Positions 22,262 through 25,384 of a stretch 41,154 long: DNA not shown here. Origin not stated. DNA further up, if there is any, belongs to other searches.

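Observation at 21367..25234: Self-contained thioamidation-type cassette: TfuA-YcaO fusion + GG sulfur carrier + E1 enzyme, no precursor gene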

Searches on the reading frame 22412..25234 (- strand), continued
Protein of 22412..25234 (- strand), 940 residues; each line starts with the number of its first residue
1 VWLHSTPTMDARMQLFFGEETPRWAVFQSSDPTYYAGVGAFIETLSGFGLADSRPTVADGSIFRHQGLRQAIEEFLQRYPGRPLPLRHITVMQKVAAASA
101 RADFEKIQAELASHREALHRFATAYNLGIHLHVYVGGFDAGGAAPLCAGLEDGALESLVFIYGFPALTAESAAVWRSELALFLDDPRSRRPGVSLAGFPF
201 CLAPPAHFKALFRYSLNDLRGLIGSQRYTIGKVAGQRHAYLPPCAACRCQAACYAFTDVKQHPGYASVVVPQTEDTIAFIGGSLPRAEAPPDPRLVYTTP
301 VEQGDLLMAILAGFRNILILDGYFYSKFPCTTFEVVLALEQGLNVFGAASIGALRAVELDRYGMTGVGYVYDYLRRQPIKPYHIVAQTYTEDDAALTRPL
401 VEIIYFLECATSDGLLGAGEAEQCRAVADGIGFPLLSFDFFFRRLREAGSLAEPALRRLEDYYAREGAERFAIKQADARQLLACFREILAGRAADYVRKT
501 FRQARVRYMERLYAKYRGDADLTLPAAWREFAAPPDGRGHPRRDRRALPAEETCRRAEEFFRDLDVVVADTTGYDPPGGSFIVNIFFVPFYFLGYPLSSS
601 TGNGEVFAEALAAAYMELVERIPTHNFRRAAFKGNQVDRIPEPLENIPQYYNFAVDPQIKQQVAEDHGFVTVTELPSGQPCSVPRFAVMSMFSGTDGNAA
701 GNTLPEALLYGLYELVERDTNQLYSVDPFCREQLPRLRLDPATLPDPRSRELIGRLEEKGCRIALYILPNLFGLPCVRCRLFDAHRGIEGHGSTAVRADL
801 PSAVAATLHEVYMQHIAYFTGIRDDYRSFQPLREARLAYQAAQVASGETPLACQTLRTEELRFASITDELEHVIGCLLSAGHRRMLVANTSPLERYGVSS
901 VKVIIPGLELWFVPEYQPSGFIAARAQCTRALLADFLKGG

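Call 97: predict_structure(alignment_id=A1)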
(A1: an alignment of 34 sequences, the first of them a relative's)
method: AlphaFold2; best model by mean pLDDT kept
length: 928 residues; sequences in the alignment: 34
mean_pLDDT: 90.1   pTM: 0.91
mean pLDDT of the five models: 90.1, 89.9, 88.2, 88.1, 87.4
residues with pLDDT >= 90: 635; 70-90: 250; 50-70: 32; < 50: 11
segments of 3 or more residues with pLDDT < 50: 523-531
pLDDT, mean of each block of 10 residues (from residue 1): 84 76 93 93 91 94 87 92 96 95 92 91 96 91 94 94 96 90 96 95 90 95 93 95 95 94 96 92 95 96 97 85 97 97 97 98 95 87 90 97 94 91 90 93 94 93 97 96 97 97 93 83 44 78 96 94 79 95 91 91 94 84 79 91 88 91 93 87 87 95 95 87 87 86 88 93 93 86 92 92 79 72 80 59 64 90 95 95 94 92 85 92 81
secondary structure, 60 per line:
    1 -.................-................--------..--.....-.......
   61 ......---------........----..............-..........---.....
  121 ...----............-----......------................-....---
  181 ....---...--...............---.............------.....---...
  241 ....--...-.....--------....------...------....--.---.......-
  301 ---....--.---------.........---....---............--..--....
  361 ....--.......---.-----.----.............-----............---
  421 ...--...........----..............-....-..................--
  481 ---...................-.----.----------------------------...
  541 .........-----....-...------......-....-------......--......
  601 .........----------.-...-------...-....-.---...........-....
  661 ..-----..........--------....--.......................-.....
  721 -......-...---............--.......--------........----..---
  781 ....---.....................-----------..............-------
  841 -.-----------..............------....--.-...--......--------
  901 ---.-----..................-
elements in order (helices of 4 or more, strands of 3 or more residues): H2-18 H20-35 H48-52 H54-66 E76-83 H88-101 H103-112 E116-123 H128-139 E145-150 H157-172 H174-177 E181-184 H193-207 H211-223 H230-234 H238-244 H251-255 E264-267 E283-286 H293-299 E304-307 H320-328 E332-335 H339-350 H357-364 E367-369 H370-373 H388-400 H406-417 H426-436 H441-454 H456-459 H461-478 H484-502 H538-549 E555-558 E569-574 H576-579 E587-592 H595-609 H636-639 H645-655 E657-662 E668-672 H673-677 E686-689 H692-714 H716-720 H722-725 H735-746 E749-755 E764-771 E781-784 H788-808 H820-833 H854-867 E874-877 E887-892 H910-927
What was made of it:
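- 22412..25234 (-): Three-domain fusion gene (N-terminal domain + TfuA + YcaO). It is 940 aa from GTG 25234; the likely start is ATG 25210 or 25198. The AF2 full-length model has pLDDT 90.1 and pTM 0.91 (call 97).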

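Call 99: fold_search(model_id=the predicted structure, library=pdb)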
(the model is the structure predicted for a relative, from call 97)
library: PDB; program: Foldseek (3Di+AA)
matches with E <= 10: 999; with E <= 0.001: 34
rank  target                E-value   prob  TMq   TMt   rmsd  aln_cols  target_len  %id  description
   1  6peu_D                1.4e-15  1.00  0.33  0.76   4.3       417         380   20  Structure of YcaO enzyme from Methanocaldococcus jannaschii in complex with peptide (released 2019-11-06)
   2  6peu_B                3.2e-15  1.00  0.31  0.69   5.5       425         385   20  Structure of YcaO enzyme from Methanocaldococcus jannaschii in complex with peptide (released 2019-11-06)
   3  6peu_C                5.2e-15  1.00  0.31  0.70   5.4       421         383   21  Structure of YcaO enzyme from Methanocaldococcus jannaschii in complex with peptide (released 2019-11-06)
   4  6peu_A                5.8e-15  1.00  0.31  0.69   5.6       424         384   20  Structure of YcaO enzyme from Methanocaldococcus jannaschii in complex with peptide (released 2019-11-06)
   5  4q86_G                3.6e-14  1.00  0.29  0.45  10.7       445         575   18  YcaO with AMP Bound (released 2014-08-13)
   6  6pe3                  4.4e-14  1.00  0.30  0.70   5.6       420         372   20  Structure of YcaO enzyme from Methanocaldococcus jannaschii in complex with ATP (released 2020-01-08)
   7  4q86_A                5.9e-14  1.00  0.28  0.43  10.8       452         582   18  YcaO with AMP Bound (released 2014-08-13)
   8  4q86_E                7.2e-14  1.00  0.27  0.42  11.4       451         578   17  YcaO with AMP Bound (released 2014-08-13)
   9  4q86_F                8.0e-14  1.00  0.27  0.42  11.1       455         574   17  YcaO with AMP Bound (released 2014-08-13)
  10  4q86_C                1.0e-13  1.00  0.27  0.43  10.9       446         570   19  YcaO with AMP Bound (released 2014-08-13)
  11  4v1v_A                1.1e-13  1.00  0.31  0.38   5.8       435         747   17  Heterocyclase in complex with substrate and Cofactor (released 2015-01-14)
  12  4q86_B                1.8e-13  1.00  0.27  0.40  11.0       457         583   17  YcaO with AMP Bound (released 2014-08-13)
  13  4v1v_B                2.8e-13  1.00  0.32  0.39  25.1       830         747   13  Heterocyclase in complex with substrate and Cofactor (released 2015-01-14)
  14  4q85_B                3.6e-13  1.00  0.26  0.41  11.6       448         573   17  YcaO with Non-hydrolyzable ATP (AMPCPP) Bound (released 2014-08-13)
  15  4q85_A                4.7e-13  1.00  0.26  0.41  11.6       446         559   17  YcaO with Non-hydrolyzable ATP (AMPCPP) Bound (released 2014-08-13)
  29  6xp8                  5.4e-11  1.00  0.21  0.85   2.6       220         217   28  The crystal structure of TfuA involved in peptide backbone thioamidation from Methanosarcina acetivorans (released 2021-03-17)
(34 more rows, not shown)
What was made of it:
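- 22508..23431 (-): YcaO domain, with both invariant ExxER ATP/Mg motifs (YMELVER, YELVERD). Foldseek 6peu, E 1.4e-15, TMt 0.76 (call 99).
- On TfuA (PF07812): Foldseek TMt 0.85, rmsd 2.6 A (call 99).
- On YcaO superfamily (PF02624): Foldseek 6peu, E 1.4e-15 (call 99).
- Closest known: Archaeal McrA thioglycine system. Same: The model's best structural matches are MjYcaO (6peu, TMt 0.76) and M. acetivorans TfuA (6xp8, TMt 0.85) (call 99).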
